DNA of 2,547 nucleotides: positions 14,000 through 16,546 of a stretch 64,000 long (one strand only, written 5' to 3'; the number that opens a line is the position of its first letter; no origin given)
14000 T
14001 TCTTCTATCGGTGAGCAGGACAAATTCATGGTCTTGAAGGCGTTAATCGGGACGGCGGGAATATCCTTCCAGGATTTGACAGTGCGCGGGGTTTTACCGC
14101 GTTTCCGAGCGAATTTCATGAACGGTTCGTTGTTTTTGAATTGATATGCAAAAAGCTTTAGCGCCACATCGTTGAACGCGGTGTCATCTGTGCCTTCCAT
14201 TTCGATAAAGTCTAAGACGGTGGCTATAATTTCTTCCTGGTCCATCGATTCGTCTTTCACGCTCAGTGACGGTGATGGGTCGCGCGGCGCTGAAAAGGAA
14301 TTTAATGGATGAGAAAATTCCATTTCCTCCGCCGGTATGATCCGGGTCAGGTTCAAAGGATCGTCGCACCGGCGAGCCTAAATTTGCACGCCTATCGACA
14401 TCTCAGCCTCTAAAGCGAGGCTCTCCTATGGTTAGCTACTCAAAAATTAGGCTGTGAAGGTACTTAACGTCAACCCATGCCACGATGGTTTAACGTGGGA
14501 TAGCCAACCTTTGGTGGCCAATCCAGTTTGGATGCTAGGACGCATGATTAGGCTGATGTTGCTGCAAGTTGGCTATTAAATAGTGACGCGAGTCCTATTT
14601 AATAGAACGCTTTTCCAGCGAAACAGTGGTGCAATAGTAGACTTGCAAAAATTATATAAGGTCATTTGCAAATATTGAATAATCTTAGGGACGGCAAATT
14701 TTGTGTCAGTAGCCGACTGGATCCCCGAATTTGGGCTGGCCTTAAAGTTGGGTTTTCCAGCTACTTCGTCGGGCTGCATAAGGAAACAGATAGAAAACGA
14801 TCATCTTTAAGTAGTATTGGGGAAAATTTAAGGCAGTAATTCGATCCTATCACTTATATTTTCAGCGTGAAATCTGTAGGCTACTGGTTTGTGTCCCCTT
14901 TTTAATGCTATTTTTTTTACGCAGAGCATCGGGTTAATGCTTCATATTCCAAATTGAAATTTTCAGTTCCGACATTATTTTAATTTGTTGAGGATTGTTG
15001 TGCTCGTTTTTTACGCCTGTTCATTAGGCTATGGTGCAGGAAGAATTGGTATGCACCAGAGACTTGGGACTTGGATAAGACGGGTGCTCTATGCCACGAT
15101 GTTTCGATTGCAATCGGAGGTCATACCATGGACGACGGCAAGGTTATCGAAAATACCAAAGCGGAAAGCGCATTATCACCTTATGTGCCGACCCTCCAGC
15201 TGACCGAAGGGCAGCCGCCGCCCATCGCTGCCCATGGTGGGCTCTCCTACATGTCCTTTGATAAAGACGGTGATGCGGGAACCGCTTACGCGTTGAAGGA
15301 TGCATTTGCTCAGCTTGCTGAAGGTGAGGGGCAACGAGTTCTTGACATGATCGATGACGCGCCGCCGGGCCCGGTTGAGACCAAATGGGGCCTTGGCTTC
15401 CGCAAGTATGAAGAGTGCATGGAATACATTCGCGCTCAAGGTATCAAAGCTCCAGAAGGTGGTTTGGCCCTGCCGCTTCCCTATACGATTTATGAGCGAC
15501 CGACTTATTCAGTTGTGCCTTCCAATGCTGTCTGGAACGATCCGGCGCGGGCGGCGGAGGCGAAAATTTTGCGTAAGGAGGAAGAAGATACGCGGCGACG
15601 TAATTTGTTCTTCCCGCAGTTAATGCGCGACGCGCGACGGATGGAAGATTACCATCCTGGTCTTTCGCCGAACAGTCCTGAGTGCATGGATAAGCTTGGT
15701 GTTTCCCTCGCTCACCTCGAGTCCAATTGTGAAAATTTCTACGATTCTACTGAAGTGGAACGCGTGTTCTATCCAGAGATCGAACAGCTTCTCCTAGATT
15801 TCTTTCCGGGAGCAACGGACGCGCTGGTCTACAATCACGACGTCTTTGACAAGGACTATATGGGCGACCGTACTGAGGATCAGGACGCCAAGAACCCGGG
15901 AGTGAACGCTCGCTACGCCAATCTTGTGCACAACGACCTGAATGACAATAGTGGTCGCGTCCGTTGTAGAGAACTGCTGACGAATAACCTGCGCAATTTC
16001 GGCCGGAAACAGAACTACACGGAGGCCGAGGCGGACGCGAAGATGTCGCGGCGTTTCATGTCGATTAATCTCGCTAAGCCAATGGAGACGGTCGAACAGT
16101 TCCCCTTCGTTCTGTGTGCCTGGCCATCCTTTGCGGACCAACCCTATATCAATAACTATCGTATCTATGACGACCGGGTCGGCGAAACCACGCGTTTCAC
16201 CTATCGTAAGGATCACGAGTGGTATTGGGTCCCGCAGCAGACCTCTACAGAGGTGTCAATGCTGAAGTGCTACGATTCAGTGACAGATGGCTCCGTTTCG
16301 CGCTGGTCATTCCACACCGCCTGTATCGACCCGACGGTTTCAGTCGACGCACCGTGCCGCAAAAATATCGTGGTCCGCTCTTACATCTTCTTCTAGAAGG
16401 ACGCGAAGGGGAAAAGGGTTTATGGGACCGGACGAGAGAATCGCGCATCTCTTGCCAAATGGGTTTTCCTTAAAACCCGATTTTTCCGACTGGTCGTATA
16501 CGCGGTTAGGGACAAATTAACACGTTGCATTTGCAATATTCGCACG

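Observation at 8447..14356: LuxE-LuxC acid-reducing pair hard-wired to a NitT/TauT-type ABC importer and an SDR, without luciferase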

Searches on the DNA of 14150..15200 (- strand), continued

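Call 76: search_with_rna_model(model_id=R1, sources=[L223, L224, L225, L226, L227, L228, L229, L230, L231, L232, L233, L234, L235, L236, L237, L238, L239, L240, L241, L242, L243, L244, L245, L246, L247, L248, L249, L250, L251, L252, L253, L254, L255, L256, L257, L258, L259, L260, L261, L262, L263, L264, L265, L266, L267, L268, L269, L270, L271, L272, L273, L274, L275], max_evalue=0.001)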
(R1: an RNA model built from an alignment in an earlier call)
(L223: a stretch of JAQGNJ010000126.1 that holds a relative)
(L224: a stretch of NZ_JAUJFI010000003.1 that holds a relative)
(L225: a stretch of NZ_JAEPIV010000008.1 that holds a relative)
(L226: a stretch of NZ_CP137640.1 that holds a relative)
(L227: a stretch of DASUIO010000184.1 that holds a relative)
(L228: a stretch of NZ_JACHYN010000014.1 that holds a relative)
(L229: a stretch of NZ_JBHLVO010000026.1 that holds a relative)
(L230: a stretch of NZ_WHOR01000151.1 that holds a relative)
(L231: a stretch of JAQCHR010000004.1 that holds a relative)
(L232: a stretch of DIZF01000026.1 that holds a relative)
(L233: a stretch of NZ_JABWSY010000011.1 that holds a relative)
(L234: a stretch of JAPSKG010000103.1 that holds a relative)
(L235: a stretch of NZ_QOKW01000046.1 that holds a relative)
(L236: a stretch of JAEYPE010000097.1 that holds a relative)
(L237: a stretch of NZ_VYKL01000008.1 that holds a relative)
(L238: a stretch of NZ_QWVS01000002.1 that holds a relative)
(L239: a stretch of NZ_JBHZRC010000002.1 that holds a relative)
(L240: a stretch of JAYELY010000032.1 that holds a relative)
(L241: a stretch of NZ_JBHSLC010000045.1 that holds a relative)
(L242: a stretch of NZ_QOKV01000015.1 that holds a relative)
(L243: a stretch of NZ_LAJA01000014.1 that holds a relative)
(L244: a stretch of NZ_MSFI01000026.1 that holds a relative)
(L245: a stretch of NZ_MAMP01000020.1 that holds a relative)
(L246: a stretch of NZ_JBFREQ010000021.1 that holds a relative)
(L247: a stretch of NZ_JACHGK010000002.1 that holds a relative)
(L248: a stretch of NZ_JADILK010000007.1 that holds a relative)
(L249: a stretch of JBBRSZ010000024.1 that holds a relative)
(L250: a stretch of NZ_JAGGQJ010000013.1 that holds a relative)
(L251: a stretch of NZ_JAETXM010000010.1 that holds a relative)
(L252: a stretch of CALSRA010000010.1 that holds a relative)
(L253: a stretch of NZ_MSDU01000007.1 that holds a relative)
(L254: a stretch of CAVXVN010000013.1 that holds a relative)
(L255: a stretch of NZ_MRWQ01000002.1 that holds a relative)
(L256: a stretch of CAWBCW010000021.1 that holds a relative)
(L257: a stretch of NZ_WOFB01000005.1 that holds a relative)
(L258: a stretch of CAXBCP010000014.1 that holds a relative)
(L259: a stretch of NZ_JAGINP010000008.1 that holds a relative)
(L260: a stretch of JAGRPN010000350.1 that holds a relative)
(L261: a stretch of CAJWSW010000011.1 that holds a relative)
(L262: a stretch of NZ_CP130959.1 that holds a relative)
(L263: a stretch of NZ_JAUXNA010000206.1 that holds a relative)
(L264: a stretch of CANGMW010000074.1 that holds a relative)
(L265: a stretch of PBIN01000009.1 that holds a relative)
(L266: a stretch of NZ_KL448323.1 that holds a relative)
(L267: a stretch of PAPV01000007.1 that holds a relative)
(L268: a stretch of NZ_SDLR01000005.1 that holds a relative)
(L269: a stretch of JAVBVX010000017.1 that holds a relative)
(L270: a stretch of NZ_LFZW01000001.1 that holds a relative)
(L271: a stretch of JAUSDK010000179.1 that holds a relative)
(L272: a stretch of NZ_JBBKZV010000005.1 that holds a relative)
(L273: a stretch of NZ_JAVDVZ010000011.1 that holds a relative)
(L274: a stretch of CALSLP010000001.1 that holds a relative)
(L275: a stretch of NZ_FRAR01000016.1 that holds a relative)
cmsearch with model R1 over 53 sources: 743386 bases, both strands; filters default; matches with E-value up to 0.001: 53.
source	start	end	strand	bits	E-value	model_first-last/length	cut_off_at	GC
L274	5639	5760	+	121.8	4.5e-29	1-122/122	no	0.57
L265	5621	5741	+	119.8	1.5e-28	1-122/122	no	0.58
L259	5541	5658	+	118.9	2.6e-28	1-122/122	no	0.7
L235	5634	5754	+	118.5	3.3e-28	1-122/122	no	0.66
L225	5637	5757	+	117.6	5.7e-28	1-122/122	no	0.65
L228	5620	5740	+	117.6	5.7e-28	1-122/122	no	0.65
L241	5623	5743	+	117.6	5.7e-28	1-122/122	no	0.65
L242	5608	5728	+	117.6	5.7e-28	1-122/122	no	0.65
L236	5624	5744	+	117.3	6.8e-28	1-122/122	no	0.68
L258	5633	5747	+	116.4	1.1e-27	1-122/122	no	0.63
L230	5623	5743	+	116.4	1.1e-27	1-122/122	no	0.66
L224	1338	1458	+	115.4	2e-27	1-122/122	no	0.65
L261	5603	5716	+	106.8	3.6e-25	1-122/122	no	0.6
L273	2606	2708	+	62.4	1.1e-13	1-122/122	no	0.46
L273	5132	5231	+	61.7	1.6e-13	1-122/122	no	0.49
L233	2627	2729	+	61.1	2.2e-13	1-122/122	no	0.47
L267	5711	5823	+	59.4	6.2e-13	1-122/122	no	0.5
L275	5673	5774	+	58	1.4e-12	1-122/122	no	0.52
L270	5726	5826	+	52.7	3.4e-11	1-122/122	no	0.44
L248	5728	5828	+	52.2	4.4e-11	1-122/122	no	0.45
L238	5700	5801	+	49.2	2.7e-10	1-122/122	no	0.47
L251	4090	4191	+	49.2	2.8e-10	1-122/122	no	0.46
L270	12206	12308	+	48.3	4.5e-10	1-122/122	no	0.39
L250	5727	5827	+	47.7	6.4e-10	1-122/122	no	0.45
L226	5707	5808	+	46.8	1.1e-09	1-122/122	no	0.48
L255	5716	5817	+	46.7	1.2e-09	1-122/122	no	0.47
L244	5678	5779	+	46.3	1.5e-09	1-122/122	no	0.44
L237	1364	1465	+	46.2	1.6e-09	1-122/122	no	0.47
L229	5699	5800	+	46.2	1.7e-09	1-122/122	no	0.48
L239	5656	5757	+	45.8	2e-09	1-122/122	no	0.48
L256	5540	5641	+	45.7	2.2e-09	1-122/122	no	0.47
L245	5721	5822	+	45.5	2.4e-09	1-122/122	no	0.45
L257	5657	5757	+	45.4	2.6e-09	1-122/122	no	0.47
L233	5179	5275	+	44.9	3.4e-09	1-122/122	no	0.54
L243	1171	1272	+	44.7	3.8e-09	1-122/122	no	0.46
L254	5718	5819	+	44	6.1e-09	1-122/122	no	0.44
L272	5670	5755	+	43.5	8e-09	1-122/122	no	0.57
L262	5648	5748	+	43.3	9.1e-09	1-122/122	no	0.46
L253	5724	5825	+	43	1.1e-08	1-122/122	no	0.52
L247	5727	5828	+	42.3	1.6e-08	1-122/122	no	0.51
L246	5658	5743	+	42.2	1.8e-08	1-122/122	no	0.58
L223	4828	4913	+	41.8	2.2e-08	1-122/122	no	0.57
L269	5734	5826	+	41.7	2.3e-08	1-122/122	no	0.46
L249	4818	4901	+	40.3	5.3e-08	1-122/122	no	0.6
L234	2996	3097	+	39.1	1.1e-07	1-122/122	no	0.46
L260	4748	4833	+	39.1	1.1e-07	1-122/122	no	0.62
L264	5645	5750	+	38.9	1.3e-07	1-122/122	no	0.59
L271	452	557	+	38.5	1.5e-07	1-122/122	no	0.61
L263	1878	1985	+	38.4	1.7e-07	1-122/122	no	0.59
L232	4788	4872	+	38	2.1e-07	1-122/122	no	0.61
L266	5633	5738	+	37.5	2.9e-07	1-122/122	no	0.61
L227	2277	2382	+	36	7e-07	1-122/122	no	0.56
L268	5665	5765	+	27.6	0.0001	1-122/122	no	0.49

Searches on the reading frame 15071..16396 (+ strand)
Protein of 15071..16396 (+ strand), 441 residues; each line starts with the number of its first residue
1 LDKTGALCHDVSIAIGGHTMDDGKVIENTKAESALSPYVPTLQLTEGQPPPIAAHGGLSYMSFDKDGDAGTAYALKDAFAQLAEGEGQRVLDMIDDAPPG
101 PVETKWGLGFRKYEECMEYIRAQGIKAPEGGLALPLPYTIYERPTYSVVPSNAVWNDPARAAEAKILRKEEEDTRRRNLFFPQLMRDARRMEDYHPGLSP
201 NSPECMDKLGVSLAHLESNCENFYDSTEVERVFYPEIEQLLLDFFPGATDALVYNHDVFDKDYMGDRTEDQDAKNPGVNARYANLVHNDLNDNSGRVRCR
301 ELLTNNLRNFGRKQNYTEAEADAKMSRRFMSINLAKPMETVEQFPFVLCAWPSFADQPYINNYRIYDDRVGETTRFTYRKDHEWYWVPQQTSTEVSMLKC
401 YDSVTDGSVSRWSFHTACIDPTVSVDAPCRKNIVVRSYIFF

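Call 3: search_protein_families(library=pfam, proteins=[window:15071-16396:+], max_evalue=0.01)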
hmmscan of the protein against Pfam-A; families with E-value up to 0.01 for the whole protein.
window:15071-16396:+ (441 aa): 0 families

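Call 5: search_protein_families(library=ncbifam, proteins=[window:15071-16396:+], max_evalue=0.001)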
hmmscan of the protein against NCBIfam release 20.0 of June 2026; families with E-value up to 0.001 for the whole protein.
window:15071-16396:+ (441 aa): 1 family
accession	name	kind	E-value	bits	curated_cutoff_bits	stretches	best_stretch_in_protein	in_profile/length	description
NF041278.1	CmcJ_NvfI_EfuI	subfamily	6.7e-37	127.5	80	1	202-441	48-263/263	CmcJ/NvfI family oxidoreductase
